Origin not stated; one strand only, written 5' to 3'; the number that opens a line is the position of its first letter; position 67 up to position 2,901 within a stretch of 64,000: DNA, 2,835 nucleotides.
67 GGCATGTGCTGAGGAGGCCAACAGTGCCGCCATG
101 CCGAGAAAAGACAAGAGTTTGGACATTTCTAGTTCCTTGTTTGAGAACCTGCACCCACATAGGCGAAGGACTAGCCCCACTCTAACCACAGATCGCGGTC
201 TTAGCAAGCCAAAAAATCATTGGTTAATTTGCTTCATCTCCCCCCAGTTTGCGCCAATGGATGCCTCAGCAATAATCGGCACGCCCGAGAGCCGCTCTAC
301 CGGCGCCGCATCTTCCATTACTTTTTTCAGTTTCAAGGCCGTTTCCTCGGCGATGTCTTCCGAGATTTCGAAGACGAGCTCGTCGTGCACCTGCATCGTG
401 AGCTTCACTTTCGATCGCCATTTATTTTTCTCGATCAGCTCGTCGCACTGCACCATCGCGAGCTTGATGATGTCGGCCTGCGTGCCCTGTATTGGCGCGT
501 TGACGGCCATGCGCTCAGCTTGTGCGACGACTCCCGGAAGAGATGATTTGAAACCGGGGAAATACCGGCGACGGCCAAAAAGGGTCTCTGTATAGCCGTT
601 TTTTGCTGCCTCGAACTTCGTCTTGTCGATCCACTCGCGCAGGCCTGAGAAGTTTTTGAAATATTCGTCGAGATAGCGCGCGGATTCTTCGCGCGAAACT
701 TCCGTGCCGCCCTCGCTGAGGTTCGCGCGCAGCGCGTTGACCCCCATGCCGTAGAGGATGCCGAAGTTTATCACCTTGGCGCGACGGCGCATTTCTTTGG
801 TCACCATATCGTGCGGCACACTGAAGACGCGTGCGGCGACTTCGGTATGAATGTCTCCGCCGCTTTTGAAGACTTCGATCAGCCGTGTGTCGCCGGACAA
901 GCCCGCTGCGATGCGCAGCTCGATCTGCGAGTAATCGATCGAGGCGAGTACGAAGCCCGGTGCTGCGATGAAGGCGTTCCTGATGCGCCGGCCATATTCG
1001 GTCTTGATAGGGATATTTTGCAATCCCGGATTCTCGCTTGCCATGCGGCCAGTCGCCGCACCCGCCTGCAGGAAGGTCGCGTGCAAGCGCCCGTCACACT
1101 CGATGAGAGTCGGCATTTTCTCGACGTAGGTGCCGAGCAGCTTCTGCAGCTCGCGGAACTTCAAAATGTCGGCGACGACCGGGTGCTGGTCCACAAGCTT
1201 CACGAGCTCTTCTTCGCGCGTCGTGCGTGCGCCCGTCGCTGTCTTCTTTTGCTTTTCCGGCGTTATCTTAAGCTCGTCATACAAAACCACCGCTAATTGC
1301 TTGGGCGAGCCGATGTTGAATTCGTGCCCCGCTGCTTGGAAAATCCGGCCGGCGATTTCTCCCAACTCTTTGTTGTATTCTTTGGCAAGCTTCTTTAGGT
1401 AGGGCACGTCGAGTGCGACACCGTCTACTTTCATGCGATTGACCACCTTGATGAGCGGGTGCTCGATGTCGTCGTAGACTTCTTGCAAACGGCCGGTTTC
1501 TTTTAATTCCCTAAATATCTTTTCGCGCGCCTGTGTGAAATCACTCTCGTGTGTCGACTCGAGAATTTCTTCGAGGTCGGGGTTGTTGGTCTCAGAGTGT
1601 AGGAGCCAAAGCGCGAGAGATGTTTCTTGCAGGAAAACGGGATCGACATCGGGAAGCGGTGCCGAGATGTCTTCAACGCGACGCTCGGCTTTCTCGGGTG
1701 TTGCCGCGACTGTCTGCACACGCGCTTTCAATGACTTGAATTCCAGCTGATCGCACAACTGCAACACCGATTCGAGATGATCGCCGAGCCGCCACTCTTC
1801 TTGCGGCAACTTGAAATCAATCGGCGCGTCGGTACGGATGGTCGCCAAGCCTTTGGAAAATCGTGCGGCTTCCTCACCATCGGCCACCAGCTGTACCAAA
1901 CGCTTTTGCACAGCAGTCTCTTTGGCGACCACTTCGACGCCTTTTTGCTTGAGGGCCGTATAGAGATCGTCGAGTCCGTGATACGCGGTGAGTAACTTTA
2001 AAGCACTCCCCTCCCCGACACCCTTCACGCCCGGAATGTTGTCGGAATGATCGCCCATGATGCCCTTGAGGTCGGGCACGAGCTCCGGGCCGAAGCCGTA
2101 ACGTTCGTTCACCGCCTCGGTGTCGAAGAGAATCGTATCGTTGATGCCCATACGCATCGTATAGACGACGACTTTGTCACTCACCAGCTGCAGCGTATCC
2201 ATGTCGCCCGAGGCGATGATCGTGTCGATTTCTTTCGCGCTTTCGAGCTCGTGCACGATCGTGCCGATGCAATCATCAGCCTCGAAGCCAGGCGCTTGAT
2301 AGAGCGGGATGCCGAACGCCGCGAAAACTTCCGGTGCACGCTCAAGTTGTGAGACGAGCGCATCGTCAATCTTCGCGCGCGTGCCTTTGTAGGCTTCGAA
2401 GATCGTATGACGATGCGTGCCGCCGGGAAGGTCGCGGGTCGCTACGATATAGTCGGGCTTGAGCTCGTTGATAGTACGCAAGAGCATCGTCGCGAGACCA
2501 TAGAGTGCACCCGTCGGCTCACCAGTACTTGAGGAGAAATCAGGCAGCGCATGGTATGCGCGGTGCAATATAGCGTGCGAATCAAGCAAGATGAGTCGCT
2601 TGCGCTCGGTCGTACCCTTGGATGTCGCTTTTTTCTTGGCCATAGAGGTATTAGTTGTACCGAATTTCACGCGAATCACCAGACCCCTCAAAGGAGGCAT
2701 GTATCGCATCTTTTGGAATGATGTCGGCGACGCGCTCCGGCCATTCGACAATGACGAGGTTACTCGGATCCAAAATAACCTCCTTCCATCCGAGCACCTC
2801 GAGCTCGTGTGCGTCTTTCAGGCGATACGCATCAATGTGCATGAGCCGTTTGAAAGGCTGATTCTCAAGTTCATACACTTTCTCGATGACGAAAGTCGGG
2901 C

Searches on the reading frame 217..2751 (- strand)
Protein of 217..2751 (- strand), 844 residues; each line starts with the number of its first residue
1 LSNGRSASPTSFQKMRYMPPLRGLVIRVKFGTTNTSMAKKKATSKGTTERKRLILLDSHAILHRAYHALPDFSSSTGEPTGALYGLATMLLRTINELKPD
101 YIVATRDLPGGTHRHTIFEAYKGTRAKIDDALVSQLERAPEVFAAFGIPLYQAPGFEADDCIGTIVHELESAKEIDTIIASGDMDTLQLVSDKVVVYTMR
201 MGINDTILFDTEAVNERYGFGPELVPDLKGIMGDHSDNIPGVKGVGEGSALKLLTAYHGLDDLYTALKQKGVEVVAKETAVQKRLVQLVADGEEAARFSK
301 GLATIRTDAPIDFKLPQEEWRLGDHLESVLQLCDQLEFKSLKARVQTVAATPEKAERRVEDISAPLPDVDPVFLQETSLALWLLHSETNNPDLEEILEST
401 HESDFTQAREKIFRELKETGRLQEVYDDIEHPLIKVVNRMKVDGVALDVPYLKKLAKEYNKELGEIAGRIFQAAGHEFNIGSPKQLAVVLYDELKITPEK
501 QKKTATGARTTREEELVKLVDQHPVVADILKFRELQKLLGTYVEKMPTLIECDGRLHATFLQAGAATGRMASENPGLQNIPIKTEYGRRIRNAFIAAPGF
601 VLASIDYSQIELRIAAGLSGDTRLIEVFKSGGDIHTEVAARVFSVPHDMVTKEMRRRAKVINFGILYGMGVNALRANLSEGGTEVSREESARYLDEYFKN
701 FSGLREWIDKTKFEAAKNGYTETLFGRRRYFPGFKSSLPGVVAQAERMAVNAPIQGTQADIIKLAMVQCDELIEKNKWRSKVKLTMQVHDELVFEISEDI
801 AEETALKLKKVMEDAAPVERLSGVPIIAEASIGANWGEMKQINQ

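Call 15: search_protein_families(library=pfam, proteins=[window:217-2751:-], max_evalue=0.001)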
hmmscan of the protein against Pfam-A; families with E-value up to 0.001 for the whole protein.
window:217-2751:- (844 aa): 3 families
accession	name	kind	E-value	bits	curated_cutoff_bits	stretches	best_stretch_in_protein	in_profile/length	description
PF00476.26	DNA_pol_A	-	1.2e-133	446.2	34.3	1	451-838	3-381/381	DNA polymerase family A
PF02739.22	5_3_exonuc_N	-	1.3e-46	158.7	34.3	1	52-219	1-164/164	5'-3' exonuclease, N-terminal resolvase-like domain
PF01367.25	5_3_exonuc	-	6.2e-23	81.6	40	1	222-318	3-89/97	5'-3' exonuclease, C-terminal SAM fold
